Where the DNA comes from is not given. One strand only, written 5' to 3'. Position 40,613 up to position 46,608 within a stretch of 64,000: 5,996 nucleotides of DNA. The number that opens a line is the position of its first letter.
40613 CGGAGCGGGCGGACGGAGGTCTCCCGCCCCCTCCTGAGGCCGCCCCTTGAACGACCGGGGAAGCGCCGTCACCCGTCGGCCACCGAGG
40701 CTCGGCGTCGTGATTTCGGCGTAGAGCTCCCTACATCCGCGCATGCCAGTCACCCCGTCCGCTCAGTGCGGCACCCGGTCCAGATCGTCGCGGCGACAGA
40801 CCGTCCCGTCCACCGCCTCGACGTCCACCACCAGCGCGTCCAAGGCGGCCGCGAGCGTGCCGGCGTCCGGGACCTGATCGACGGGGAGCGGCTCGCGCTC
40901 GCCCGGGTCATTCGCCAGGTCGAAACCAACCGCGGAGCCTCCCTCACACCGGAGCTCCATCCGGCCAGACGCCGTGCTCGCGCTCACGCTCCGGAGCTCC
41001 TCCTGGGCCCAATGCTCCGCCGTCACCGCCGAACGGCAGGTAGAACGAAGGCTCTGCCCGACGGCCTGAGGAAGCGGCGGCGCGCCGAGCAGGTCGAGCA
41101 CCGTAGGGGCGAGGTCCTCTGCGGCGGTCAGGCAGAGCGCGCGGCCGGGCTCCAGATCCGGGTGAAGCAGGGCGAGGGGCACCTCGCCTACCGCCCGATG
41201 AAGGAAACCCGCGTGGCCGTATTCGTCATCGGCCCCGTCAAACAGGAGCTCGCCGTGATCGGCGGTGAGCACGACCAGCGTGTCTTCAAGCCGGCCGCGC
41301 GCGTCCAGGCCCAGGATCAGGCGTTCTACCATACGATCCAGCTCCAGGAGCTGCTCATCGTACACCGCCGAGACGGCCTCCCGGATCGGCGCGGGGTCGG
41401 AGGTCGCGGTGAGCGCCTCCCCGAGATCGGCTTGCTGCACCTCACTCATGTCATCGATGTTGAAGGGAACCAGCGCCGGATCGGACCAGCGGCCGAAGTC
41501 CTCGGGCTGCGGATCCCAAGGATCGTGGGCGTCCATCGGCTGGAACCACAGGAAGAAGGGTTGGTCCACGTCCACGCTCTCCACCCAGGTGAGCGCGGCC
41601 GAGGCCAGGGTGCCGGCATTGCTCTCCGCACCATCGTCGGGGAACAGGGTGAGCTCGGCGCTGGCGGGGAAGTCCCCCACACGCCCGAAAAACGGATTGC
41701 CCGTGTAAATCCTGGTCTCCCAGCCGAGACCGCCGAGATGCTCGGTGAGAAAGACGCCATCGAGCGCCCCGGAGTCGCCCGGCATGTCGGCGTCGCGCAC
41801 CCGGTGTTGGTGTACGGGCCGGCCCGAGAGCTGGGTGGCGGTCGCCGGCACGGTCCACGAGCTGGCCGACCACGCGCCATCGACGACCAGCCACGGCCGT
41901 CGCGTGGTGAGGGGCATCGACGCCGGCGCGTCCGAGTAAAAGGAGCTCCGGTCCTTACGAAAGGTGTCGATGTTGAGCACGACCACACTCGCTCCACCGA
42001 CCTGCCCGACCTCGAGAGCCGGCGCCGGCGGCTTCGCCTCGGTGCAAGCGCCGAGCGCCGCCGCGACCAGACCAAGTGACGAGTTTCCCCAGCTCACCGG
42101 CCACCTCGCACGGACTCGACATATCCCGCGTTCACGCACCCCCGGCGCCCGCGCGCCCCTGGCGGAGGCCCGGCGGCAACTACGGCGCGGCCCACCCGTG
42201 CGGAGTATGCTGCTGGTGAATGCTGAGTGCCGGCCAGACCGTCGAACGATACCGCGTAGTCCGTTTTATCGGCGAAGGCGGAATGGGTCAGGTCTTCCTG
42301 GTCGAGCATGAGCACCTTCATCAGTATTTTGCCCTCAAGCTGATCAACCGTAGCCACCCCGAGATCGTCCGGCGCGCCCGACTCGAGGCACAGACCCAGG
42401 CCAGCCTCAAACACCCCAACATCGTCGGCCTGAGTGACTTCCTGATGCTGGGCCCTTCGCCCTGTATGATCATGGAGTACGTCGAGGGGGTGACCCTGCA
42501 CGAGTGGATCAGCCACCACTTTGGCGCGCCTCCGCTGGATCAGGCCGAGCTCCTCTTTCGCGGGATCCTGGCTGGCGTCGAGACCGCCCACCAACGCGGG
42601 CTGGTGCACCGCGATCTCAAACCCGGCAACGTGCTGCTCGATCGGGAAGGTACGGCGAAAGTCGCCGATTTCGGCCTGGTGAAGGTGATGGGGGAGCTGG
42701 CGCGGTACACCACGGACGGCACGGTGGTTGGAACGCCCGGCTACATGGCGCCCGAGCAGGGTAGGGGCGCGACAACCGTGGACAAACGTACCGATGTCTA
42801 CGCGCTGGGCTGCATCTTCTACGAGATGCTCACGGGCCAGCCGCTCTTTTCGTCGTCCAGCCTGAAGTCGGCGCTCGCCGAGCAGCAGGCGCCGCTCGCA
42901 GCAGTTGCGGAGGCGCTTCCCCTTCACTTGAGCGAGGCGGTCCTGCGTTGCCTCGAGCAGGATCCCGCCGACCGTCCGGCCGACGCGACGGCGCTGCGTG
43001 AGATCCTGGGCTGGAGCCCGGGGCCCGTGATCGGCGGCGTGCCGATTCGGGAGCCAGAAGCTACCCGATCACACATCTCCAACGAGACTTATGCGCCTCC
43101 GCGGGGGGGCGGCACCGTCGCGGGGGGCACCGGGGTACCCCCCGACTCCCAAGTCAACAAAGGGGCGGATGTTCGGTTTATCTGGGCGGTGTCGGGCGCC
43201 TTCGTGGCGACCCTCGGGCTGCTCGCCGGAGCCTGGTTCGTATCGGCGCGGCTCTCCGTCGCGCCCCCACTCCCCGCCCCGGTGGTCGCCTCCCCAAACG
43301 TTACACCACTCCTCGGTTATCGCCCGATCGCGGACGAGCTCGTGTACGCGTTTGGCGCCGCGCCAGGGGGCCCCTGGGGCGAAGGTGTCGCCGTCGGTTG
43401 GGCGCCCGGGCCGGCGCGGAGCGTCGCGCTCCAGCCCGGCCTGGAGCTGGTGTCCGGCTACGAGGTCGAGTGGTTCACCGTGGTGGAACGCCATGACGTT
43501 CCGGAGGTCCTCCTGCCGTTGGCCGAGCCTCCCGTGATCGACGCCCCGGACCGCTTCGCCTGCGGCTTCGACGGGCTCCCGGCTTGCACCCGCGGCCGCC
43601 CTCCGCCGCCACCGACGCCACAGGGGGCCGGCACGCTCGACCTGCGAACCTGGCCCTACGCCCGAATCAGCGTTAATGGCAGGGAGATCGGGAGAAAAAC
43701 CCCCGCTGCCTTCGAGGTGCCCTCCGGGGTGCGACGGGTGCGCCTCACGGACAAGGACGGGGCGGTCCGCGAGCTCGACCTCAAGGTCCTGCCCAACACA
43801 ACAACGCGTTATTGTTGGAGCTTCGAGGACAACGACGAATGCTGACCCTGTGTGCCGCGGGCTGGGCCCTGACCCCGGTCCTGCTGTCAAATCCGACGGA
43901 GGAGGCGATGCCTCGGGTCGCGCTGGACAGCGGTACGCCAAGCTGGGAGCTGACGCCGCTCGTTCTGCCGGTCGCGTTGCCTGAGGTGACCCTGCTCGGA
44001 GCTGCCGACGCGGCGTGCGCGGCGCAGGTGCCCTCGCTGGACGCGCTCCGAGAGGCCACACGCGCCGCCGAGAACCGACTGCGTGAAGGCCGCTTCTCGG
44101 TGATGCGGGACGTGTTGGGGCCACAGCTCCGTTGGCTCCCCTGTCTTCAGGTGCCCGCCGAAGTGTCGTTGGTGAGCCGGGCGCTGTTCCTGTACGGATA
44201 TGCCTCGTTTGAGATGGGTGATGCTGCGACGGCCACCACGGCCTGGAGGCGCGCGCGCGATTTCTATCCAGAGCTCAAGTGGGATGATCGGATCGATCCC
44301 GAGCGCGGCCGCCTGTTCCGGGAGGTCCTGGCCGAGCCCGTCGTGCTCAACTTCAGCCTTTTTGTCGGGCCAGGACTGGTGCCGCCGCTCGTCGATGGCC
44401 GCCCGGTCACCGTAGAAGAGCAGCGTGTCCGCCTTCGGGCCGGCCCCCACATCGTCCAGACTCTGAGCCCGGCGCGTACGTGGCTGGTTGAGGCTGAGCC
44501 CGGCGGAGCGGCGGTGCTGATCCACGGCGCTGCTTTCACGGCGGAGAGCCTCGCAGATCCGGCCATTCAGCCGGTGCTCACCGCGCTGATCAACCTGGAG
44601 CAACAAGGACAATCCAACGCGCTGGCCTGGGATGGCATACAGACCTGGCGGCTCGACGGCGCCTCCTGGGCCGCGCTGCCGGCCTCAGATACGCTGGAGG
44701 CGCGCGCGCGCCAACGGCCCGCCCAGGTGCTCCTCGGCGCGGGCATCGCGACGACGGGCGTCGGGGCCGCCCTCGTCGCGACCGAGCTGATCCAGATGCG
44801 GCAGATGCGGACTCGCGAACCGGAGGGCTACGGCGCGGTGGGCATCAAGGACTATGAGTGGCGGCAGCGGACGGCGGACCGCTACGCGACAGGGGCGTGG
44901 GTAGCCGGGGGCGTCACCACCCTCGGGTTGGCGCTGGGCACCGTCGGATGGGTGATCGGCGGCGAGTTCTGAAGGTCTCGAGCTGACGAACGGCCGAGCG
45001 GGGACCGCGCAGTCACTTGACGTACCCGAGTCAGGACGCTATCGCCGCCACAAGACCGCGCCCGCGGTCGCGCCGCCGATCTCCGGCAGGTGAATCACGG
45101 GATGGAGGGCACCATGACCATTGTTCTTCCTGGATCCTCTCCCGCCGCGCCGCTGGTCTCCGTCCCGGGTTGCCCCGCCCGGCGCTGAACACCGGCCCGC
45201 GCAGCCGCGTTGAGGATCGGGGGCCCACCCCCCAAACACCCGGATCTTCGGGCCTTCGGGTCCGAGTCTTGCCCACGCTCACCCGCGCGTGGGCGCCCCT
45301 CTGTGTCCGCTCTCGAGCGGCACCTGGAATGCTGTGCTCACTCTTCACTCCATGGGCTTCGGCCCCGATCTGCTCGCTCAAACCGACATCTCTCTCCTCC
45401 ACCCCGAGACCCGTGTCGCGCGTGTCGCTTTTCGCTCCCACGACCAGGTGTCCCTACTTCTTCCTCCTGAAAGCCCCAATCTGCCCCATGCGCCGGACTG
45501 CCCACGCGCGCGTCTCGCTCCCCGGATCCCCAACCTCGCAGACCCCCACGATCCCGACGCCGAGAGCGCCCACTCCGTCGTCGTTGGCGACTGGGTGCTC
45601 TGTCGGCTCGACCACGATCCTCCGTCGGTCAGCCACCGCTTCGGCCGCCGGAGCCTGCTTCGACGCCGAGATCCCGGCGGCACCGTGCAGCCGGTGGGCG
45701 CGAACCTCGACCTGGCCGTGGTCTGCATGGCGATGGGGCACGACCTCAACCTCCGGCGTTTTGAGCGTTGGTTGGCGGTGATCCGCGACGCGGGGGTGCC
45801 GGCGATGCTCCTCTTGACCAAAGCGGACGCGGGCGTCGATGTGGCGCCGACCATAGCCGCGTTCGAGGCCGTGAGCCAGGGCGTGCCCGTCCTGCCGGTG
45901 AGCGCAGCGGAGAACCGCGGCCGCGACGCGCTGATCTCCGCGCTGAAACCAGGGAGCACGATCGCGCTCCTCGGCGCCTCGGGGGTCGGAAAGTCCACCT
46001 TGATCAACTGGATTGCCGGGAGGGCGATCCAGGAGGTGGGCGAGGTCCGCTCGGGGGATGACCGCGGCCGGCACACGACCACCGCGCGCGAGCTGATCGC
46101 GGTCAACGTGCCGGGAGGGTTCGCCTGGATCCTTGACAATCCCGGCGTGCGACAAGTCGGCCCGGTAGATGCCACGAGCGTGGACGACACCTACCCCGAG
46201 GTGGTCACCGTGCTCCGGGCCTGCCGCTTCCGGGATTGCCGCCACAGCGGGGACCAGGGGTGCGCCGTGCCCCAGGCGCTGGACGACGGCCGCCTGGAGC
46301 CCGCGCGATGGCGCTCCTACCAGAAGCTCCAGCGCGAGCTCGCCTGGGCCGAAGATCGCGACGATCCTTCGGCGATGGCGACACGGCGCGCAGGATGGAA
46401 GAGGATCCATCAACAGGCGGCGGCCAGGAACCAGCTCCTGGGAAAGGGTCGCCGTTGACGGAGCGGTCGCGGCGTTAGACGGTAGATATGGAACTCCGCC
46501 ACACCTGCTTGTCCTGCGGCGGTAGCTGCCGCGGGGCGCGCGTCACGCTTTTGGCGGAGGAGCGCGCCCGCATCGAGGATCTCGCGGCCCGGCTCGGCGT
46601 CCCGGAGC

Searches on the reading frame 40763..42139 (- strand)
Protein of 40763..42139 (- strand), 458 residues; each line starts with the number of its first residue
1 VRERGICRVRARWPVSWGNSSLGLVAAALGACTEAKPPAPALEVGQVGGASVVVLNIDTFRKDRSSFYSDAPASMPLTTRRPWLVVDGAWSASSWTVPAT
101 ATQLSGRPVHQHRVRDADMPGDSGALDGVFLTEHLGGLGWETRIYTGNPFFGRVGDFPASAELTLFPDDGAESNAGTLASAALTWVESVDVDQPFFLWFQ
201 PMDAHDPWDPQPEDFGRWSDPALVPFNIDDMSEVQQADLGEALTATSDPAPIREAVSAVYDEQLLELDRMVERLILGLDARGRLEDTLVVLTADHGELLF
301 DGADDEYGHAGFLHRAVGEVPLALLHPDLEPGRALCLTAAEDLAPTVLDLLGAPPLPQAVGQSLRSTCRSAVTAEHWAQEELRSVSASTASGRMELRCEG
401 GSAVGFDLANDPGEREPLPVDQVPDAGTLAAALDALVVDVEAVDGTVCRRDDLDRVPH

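Call 10: search_protein_families(library=pfam, proteins=[window:40763-42139:-], max_evalue=0.001)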
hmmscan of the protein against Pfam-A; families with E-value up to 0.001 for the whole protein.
window:40763-42139:- (458 aa): 2 families
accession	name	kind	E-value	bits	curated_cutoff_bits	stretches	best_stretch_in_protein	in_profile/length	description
PF00884.28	Sulfatase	-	5.6e-22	78.9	25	1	52-353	3-301/301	Sulfatase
PF01663.27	Phosphodiest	-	2.6e-05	24.4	23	1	260-296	184-220/342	Type I phosphodiesterase / nucleotide pyrophosphatase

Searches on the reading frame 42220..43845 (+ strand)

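Call 10: search_protein_families(library=pfam, proteins=[window:42220-43845:+], max_evalue=0.001)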
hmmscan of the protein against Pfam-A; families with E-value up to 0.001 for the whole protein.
window:42220-43845:+ (541 aa): 4 families
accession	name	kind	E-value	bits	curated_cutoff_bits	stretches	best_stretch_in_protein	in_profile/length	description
PF00069.31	Pkinase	-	1.4e-50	172.6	31.7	1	11-256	1-255/263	Protein kinase domain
PF07714.23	PK_Tyr_Ser-Thr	-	9.9e-31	107.4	23.1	1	14-254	4-250/258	Protein tyrosine and serine/threonine kinase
PF03109.22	ABC1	-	1.4e-06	28.1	22.9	1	82-162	144-222/244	ABC1 atypical kinase-like domain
PF01636.29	APH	-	1.5e-05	25.3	23.2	0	107-153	148-196/239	Phosphotransferase enzyme family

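Call 28: search_protein_families(library=ncbifam, proteins=[window:42220-43845:+], max_evalue=0.01)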
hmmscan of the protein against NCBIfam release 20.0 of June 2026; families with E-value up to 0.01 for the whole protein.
window:42220-43845:+ (541 aa): 21 families
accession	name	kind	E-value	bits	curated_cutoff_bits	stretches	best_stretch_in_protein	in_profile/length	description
NF033483.0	PknB_PASTA_kin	equivalog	1.1e-69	236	450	1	9-261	7-263/563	Stk1 family PASTA domain-containing Ser/Thr kinase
NF047741.1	antiphage_MADS6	equivalog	2.8e-45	154.9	460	2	111-262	303-457/612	methylation-associated defense system protein kinase MAD6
TIGR03903.1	TOMM_kin_cyc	equivalog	7.1e-35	120.2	705.75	1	37-261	6-242/1267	TOMM system kinase/cyclase fusion protein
NF052427.1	StpK7MSMEG_1200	equivalog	8e-35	120.4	900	1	9-222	7-221/601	serine/threonine protein kinase StpK7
NF009651.0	PRK13184.1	equivalog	5.1e-33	114.1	839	1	8-261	1-285/932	serine/threonine-protein kinase PknD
NF038150.1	lanthi_synth_IV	equivalog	6.2e-28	97.6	650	1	54-264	240-454/851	class IV lanthionine synthetase LanL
NF033442.0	BREX_PglW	equivalog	4.3e-22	77.7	990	1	5-260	507-763/1391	BREX system serine/threonine kinase PglW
NF053615.1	SerThrKinAfsKStmc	equivalog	2.1e-18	66.4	1300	1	80-254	86-256/809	protein serine/threonine kinase AfsK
NF038151.1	lanthi_synth_III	equivalog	5.8e-17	61.4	575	1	50-256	267-474/833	class III lanthionine synthetase LanKC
NF058632.1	SerThrKinPrkT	equivalog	2.6e-10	39.8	280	1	9-142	21-152/322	serine/threonine protein kinase PrkT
NF043056.1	T4SS_LegK1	equivalog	3.4e-10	39.1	550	1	124-200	206-280/516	Dot/Icm T4SS effector kinase LegK1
NF011463.0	PRK14879.1-4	equivalog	4.1e-07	29.7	188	1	51-158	63-164/237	Kae1-associated kinase Bud32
TIGR03724.2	arch_bud32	equivalog_domain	4.6e-06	26.3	125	1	81-169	68-146/193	KEOPS complex kinase/ATPase Bud32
TIGR01982.1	UbiB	equivalog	4.6e-06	25.5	487.55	1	82-163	233-312/436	2-polyprenylphenol 6-hydroxylase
NF041408.1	XopAU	subfamily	6.9e-06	25.9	450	1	112-244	333-456/498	XopAU family type III secretion system effector serine/threonine kinase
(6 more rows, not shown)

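Call 71: search_protein_families(library=pfam, proteins=[window:42220-43845:+], max_evalue=0.1)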
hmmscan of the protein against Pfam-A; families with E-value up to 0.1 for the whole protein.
window:42220-43845:+ (541 aa): 7 families
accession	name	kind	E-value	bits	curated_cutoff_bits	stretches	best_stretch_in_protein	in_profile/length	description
PF00069.31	Pkinase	-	1.4e-50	172.6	31.7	1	11-256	1-255/263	Protein kinase domain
PF07714.23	PK_Tyr_Ser-Thr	-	9.9e-31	107.4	23.1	1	14-254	4-250/258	Protein tyrosine and serine/threonine kinase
PF03109.22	ABC1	-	1.4e-06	28.1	22.9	1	82-162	144-222/244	ABC1 atypical kinase-like domain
PF01636.29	APH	-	1.5e-05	25.3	23.2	1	107-153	148-196/239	Phosphotransferase enzyme family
PF14531.12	Kinase-like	-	0.012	15.4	25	1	123-203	161-244/289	Kinase-like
PF08308.17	PEGA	-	0.019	15.3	20.8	1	481-510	13-42/71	PEGA domain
PF01163.29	RIO1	-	0.095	12.7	22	0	82-151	82-148/187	RIO domain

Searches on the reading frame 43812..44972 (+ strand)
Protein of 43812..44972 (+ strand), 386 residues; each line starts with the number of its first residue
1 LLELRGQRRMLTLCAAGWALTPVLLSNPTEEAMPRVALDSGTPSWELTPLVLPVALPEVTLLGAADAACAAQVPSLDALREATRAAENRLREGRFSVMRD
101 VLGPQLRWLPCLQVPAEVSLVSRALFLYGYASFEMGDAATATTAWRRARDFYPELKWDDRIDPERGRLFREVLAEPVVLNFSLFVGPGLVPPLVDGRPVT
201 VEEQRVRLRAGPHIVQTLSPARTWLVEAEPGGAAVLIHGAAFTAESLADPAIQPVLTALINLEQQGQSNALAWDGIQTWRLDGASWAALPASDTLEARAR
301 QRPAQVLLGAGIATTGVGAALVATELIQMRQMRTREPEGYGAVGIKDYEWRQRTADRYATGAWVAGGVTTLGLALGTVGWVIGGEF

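Call 10: search_protein_families(library=pfam, proteins=[window:43812-44972:+], max_evalue=0.001)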
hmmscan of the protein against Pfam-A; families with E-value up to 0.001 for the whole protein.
window:43812-44972:+ (386 aa): 0 families

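Call 28: search_protein_families(library=ncbifam, proteins=[window:43812-44972:+], max_evalue=0.01)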
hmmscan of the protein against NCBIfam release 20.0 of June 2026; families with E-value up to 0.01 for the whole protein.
window:43812-44972:+ (386 aa): 0 families

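Call 71: search_protein_families(library=pfam, proteins=[window:43812-44972:+], max_evalue=0.1)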
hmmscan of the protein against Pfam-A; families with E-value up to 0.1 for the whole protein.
window:43812-44972:+ (386 aa): 1 family
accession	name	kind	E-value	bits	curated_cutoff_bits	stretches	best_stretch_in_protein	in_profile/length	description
PF13174.12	TPR_6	-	0.034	15.2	26.3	1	124-154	2-32/33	Tetratricopeptide repeat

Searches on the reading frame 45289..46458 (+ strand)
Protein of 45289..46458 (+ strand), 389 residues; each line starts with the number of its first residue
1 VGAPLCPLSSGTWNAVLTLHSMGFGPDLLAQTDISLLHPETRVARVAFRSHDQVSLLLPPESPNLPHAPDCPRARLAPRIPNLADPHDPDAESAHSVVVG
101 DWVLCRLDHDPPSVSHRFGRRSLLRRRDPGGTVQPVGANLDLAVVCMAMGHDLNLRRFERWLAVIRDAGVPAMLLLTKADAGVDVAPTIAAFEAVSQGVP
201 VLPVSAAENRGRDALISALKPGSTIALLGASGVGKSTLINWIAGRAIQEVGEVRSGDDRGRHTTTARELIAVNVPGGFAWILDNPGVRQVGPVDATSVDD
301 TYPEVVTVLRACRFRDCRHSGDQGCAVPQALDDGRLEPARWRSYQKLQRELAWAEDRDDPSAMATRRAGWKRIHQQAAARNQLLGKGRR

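Call 10: search_protein_families(library=pfam, proteins=[window:45289-46458:+], max_evalue=0.001)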
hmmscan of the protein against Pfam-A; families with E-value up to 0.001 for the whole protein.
window:45289-46458:+ (389 aa): 3 families
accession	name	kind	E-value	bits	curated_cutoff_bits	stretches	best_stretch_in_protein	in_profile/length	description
PF03193.22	RsgA_GTPase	-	1.3e-36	126.5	30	1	120-291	4-172/174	RsgA GTPase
PF00005.33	ABC_tran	-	2e-07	32.1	25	1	219-256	8-45/137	ABC transporter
PF01926.29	MMR_HSR1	-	7.8e-05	23.2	21.9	1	224-287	1-56/113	50S ribosome-binding GTPase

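Call 40: find_homologous_proteins(query=window:45289-46458:+, max_evalue=1e-10)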
Query window:45289-46458:+ (389 aa): 7737 proteins with E <= 1e-10 among 8000 candidates; the best 120 are listed.
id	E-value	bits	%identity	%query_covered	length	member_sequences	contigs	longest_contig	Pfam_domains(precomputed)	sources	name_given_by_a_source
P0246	4.5e-245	831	100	95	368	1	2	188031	PF00005.34,PF03193.23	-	-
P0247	1.0e-81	293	48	94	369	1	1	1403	PF00005.34,PF03193.23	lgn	-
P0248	1.1e-78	283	48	92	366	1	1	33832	PF00005.34,PF03193.23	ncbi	-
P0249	9.4e-78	280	43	95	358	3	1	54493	PF00005.34,PF03193.23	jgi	jgi:ribosome biogenesis GTPase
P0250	2.8e-75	272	43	95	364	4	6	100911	PF03193.23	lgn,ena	-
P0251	1.1e-74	270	43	94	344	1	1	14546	PF01926.30,PF00005.34,PF03193.23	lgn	-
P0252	4.1e-74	268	42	94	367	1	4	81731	PF03193.23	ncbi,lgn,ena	-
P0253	1.1e-73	267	47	77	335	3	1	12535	PF01926.30,PF00005.34,PF03193.23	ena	-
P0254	4.3e-73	265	46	79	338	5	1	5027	PF00005.34,PF03193.23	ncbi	-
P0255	9.6e-73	264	45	79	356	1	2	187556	PF01926.30,PF00005.34,PF03193.23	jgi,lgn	jgi:ribosome biogenesis GTPase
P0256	1.5e-72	263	50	72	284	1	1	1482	PF01926.30,PF00005.34,PF03193.23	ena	-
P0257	1.8e-72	263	49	73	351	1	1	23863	PF01926.30,PF03193.23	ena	-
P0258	3.5e-72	262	48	73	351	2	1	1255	PF01926.30,PF03193.23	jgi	jgi:ribosome biogenesis GTPase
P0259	7.7e-72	261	49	72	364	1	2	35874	PF00005.34,PF03193.23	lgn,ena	-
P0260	3.8e-71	258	48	73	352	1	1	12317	PF01926.30,PF00005.34,PF03193.23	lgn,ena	-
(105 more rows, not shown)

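Call 42: find_encoding_contigs(protein=P0248, flank=8000, max_places=2)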
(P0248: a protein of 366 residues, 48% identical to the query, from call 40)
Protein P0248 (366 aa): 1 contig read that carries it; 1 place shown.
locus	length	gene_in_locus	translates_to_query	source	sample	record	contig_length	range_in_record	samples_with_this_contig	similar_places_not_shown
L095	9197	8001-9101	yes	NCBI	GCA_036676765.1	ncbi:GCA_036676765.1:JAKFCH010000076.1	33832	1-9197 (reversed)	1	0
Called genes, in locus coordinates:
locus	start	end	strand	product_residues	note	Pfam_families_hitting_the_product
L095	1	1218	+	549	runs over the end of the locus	PF00496:SBP_bac_5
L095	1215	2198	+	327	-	PF00528:BPD_transp_1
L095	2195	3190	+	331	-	PF00528:BPD_transp_1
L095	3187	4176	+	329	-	PF00005:ABC_tran, PF02463:SMC_N (faint), PF13304:AAA_21 (weak), PF08352:oligo_HPY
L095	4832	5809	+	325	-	PF00005:ABC_tran, PF13304:AAA_21 (faint), PF08352:oligo_HPY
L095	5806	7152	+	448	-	PF00232:Glyco_hydro_1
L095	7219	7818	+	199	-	PF04299:FMN_bind_2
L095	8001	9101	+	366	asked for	PF03193:RsgA_GTPase, PF00005:ABC_tran (weak)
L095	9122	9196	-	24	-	?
